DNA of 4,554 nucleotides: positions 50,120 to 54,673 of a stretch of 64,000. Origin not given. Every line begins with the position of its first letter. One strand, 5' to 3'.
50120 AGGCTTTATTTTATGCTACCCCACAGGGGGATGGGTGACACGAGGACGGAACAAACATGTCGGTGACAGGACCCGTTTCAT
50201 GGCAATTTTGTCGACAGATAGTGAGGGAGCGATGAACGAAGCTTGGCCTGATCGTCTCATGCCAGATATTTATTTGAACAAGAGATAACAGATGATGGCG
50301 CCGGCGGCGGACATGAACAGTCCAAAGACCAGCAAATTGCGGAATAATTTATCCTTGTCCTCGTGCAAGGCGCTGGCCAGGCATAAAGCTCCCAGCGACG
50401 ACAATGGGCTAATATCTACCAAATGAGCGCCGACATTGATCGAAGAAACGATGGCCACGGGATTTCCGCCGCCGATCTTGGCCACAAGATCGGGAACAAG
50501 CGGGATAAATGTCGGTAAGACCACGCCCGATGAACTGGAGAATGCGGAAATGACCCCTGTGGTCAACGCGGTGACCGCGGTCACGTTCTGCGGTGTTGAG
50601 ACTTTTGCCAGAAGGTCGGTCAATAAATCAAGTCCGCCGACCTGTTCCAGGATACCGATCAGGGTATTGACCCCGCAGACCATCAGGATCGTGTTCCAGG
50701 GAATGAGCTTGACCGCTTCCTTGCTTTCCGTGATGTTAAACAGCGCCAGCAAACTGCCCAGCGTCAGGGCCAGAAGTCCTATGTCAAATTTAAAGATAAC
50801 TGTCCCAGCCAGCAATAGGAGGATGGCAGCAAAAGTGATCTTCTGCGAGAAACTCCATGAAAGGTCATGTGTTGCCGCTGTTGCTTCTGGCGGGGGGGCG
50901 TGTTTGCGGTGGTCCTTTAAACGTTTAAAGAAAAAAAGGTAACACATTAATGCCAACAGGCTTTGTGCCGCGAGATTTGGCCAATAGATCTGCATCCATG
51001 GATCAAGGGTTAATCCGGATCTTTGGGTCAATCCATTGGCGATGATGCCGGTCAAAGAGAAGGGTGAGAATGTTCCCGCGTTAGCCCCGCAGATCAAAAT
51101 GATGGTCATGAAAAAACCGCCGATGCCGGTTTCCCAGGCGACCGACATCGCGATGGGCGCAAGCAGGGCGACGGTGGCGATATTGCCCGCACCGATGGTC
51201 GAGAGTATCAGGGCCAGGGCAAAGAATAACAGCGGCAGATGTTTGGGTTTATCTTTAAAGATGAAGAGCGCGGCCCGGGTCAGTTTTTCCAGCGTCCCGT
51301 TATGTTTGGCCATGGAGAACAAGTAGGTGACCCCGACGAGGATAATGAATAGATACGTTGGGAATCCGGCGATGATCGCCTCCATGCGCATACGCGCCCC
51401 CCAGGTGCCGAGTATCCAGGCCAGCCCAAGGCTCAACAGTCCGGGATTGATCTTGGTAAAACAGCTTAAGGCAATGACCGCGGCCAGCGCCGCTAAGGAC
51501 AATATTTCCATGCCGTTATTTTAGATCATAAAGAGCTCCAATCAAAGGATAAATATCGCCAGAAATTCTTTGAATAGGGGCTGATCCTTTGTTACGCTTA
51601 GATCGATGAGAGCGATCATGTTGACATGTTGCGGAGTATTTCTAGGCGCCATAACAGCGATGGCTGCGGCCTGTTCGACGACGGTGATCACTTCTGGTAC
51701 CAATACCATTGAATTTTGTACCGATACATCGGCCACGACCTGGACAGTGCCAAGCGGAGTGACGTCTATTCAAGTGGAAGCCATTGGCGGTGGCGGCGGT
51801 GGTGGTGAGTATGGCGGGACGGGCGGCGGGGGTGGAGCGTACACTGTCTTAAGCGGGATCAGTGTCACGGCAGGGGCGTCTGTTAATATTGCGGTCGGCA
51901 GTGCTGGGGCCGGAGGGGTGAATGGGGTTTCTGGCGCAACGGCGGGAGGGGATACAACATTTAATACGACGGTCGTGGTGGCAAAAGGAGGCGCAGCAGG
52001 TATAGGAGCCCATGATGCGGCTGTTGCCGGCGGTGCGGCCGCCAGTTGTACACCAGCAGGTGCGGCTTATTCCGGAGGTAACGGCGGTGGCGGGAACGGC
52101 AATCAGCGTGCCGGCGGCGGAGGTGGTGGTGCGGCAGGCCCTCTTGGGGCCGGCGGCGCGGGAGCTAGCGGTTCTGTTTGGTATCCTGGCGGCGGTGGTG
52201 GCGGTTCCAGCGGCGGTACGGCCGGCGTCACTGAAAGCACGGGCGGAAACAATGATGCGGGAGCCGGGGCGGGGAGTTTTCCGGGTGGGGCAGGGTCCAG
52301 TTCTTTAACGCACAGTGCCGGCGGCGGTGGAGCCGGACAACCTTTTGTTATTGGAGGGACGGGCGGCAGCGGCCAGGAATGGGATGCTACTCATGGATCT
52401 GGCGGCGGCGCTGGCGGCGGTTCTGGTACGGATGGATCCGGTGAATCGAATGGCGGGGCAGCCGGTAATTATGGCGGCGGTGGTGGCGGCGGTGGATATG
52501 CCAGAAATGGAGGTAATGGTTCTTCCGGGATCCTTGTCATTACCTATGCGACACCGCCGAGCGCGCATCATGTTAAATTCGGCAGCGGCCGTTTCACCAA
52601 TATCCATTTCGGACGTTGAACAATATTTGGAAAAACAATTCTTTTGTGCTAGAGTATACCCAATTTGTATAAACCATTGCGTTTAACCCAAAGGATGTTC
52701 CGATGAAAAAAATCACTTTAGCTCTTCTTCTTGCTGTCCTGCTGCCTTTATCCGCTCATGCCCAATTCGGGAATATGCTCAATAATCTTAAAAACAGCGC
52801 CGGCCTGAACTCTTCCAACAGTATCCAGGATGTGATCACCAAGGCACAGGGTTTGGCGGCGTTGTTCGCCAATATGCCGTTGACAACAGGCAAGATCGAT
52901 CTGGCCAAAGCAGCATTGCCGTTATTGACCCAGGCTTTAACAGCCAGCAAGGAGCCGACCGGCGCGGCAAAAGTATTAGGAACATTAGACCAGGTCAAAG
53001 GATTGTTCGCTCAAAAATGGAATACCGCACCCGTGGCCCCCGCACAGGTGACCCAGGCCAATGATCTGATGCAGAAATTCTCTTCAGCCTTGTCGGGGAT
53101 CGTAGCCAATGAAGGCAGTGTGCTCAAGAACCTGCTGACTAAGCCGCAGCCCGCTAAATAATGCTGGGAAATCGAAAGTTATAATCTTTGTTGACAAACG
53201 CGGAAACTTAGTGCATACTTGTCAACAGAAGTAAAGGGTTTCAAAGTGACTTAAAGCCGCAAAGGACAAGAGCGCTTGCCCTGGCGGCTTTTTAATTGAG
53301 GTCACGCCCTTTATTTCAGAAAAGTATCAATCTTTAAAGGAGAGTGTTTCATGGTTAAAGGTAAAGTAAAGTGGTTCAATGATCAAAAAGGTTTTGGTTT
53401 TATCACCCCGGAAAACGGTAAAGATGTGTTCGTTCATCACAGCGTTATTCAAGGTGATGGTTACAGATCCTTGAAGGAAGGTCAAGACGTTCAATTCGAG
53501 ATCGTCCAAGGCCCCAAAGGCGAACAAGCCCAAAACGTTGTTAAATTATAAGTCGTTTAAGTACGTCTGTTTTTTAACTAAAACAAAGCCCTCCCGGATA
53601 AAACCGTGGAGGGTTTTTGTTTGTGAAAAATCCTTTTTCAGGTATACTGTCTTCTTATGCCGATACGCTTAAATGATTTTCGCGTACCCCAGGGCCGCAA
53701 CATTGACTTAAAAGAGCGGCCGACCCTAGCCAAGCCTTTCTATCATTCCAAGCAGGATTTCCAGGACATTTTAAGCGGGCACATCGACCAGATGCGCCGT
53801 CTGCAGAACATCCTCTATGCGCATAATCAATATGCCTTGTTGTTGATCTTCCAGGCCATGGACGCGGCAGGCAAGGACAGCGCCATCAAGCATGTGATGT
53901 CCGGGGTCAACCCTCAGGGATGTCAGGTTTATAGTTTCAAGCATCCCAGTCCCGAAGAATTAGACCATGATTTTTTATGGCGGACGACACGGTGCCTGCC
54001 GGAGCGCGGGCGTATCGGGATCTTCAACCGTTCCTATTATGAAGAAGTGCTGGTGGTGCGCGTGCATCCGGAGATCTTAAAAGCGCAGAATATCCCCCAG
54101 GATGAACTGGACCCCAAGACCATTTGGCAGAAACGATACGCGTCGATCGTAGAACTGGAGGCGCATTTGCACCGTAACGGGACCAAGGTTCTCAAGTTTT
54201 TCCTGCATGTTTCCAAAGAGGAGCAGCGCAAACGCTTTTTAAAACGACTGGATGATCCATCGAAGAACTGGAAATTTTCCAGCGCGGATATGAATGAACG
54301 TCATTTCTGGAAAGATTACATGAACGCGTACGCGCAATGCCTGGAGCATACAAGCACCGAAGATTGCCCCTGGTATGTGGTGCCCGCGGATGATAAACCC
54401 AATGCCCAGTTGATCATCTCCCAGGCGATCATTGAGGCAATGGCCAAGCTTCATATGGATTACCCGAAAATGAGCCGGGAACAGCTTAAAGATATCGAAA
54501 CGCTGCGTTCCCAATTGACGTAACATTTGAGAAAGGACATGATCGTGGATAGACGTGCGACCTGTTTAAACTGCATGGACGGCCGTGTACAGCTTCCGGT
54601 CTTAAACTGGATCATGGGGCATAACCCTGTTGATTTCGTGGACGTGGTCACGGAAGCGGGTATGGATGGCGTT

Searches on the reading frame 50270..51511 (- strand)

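Call 58: search_protein_families(library=pfam, proteins=[window:50270-51511:-], max_evalue=1e-8)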
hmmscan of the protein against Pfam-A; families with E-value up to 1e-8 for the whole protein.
window:50270-51511:- (413 aa): 3 families
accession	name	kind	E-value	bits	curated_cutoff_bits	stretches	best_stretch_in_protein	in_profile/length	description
PF07158.17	MatC_N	-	3.1e-33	115.4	23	1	2-146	4-148/149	Dicarboxylate carrier protein MatC N-terminus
PF03600.22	CitMHS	-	3.9e-24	85.8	31.9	1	16-357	4-334/336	Citrate transporter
PF03605.20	DcuA_DcuB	-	8.8e-09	35.2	27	0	22-201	14-193/368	Anaerobic c4-dicarboxylate membrane transporter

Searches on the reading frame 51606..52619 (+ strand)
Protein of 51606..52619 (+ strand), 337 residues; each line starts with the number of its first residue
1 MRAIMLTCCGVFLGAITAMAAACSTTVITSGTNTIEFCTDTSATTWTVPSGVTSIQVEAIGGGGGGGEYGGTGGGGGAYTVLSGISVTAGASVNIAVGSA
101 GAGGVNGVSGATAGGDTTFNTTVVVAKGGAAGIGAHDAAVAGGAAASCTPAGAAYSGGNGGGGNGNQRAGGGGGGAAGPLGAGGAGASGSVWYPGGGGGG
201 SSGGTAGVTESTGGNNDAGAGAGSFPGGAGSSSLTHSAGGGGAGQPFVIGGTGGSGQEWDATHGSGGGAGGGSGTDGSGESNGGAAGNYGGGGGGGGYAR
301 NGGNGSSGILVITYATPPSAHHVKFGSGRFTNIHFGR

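Call 59: search_protein_families(library=pfam, proteins=[window:51606-52619:+], max_evalue=1e-8)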
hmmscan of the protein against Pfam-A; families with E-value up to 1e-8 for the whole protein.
window:51606-52619:+ (337 aa): 1 family
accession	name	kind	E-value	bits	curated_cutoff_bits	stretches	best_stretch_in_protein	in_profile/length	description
PF21722.4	Gly_rich_2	-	8.7e-09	36.1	24.3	0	41-257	3-220/226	Glycine-rich domain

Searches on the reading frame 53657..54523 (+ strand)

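Call 59: search_protein_families(library=pfam, proteins=[window:53657-54523:+], max_evalue=1e-8)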
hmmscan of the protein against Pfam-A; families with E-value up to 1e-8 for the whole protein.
window:53657-54523:+ (288 aa): 1 family
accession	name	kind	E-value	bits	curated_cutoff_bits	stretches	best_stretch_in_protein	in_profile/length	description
PF03976.20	PPK2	-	7.5e-65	219.1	22.3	1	32-264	4-223/229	Polyphosphate kinase 2 (PPK2)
